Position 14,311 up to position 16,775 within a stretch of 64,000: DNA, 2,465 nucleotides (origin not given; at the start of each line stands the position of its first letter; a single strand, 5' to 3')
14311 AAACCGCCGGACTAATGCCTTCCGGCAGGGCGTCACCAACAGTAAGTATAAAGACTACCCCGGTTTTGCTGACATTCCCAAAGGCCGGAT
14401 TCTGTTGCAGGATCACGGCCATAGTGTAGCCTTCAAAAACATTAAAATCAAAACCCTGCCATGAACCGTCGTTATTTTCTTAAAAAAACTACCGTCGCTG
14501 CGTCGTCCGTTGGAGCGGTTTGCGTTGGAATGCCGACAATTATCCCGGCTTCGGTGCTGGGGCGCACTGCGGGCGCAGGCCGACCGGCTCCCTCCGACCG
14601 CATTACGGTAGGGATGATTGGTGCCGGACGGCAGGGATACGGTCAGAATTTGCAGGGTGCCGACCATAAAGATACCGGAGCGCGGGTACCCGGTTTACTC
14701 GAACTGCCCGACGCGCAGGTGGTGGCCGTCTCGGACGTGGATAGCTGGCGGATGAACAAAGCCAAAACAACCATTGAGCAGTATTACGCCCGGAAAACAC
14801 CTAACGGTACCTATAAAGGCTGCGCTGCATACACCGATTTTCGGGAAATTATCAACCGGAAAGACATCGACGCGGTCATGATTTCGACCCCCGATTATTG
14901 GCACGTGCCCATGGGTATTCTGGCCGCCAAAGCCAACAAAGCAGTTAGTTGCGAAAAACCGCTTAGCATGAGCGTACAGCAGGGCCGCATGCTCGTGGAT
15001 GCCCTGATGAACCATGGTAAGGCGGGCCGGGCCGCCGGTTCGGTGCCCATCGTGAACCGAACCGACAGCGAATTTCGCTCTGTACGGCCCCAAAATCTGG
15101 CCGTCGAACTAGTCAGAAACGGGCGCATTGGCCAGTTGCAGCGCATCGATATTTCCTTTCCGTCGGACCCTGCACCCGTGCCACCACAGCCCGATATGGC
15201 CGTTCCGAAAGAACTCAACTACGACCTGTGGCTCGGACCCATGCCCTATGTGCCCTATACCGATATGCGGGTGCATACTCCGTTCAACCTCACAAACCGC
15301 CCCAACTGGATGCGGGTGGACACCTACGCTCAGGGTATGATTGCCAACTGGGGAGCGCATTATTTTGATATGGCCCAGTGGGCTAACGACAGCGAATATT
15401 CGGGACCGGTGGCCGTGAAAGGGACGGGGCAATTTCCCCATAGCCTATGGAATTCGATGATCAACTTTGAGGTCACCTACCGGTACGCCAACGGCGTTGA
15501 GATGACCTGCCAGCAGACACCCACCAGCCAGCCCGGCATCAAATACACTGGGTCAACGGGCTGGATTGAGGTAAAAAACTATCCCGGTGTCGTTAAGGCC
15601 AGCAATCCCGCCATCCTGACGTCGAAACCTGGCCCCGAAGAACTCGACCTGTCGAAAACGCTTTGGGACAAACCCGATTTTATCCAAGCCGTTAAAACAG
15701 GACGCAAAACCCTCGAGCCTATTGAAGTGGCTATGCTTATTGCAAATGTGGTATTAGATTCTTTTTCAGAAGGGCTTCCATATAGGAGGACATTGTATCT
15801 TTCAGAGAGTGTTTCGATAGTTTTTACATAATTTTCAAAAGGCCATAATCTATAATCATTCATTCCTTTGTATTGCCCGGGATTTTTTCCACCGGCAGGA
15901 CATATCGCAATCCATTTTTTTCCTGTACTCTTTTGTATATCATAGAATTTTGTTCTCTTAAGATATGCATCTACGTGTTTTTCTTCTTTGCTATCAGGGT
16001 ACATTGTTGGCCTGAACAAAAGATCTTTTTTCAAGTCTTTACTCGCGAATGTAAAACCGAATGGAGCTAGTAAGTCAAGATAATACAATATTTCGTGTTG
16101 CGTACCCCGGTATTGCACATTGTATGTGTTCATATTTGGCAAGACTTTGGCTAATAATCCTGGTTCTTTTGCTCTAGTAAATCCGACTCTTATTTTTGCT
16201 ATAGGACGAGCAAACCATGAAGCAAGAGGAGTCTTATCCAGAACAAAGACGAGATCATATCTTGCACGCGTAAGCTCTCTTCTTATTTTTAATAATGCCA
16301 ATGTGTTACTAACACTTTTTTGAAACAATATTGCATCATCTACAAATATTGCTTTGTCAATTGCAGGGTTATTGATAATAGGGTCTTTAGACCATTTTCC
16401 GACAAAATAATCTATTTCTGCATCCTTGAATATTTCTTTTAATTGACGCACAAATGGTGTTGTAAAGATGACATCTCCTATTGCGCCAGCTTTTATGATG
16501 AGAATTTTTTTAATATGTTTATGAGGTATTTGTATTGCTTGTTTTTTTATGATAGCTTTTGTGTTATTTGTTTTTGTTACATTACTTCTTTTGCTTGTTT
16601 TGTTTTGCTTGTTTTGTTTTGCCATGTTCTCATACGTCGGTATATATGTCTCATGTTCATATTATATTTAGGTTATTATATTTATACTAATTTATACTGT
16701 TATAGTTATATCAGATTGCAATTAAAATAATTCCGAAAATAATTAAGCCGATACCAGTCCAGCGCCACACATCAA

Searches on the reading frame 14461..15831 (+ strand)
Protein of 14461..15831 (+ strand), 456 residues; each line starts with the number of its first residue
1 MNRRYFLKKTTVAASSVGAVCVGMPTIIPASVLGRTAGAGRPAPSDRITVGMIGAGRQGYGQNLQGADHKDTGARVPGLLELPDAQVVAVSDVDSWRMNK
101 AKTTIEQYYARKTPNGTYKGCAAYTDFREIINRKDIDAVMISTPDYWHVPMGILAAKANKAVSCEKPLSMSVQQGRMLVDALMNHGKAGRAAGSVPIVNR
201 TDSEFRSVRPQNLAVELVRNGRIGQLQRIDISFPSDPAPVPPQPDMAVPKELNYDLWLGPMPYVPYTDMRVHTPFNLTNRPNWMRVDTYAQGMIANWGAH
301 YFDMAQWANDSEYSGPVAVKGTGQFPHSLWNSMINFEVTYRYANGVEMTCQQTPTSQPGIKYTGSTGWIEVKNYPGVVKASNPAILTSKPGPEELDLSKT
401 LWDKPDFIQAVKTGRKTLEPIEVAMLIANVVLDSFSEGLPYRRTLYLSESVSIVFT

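Call 78: search_protein_families(library=pfam, proteins=[window:14461-15831:+], max_evalue=0.001)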
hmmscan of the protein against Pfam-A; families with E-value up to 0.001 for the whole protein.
window:14461-15831:+ (456 aa): 3 families
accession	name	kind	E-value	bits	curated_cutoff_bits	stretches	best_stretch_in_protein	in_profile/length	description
PF01408.29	GFO_IDH_MocA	-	2.5e-15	57.7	24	1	48-187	1-114/120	Oxidoreductase family, NAD-binding Rossmann fold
PF19051.5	GFO_IDH_MocA_C2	-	3.2e-13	50.2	23.3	1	246-355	46-146/254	Oxidoreductase family, C-terminal alpha/beta domain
PF22725.1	GFO_IDH_MocA_C3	-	5.6e-08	33.3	27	1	274-366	24-120/124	GFO/IDH/MocA C-terminal domain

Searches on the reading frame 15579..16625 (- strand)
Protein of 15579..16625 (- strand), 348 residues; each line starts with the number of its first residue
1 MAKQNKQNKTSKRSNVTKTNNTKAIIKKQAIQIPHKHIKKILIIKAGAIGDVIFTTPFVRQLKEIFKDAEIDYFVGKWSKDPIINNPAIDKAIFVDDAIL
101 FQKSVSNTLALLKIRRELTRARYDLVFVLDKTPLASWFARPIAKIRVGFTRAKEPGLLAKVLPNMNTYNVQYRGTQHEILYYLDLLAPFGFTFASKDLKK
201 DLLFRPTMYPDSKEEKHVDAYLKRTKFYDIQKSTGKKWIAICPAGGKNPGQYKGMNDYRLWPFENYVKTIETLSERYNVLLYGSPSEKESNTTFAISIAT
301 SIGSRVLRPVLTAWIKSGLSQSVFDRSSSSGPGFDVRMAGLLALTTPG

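Call 78: search_protein_families(library=pfam, proteins=[window:15579-16625:-], max_evalue=0.001)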
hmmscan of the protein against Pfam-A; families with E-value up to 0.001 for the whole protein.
window:15579-16625:- (348 aa): 1 family
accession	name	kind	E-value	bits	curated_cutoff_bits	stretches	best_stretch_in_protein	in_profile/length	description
PF01075.23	Glyco_transf_9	-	6.6e-07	29.3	22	1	112-291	2-152/247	Glycosyltransferase family 9 (heptosyltransferase)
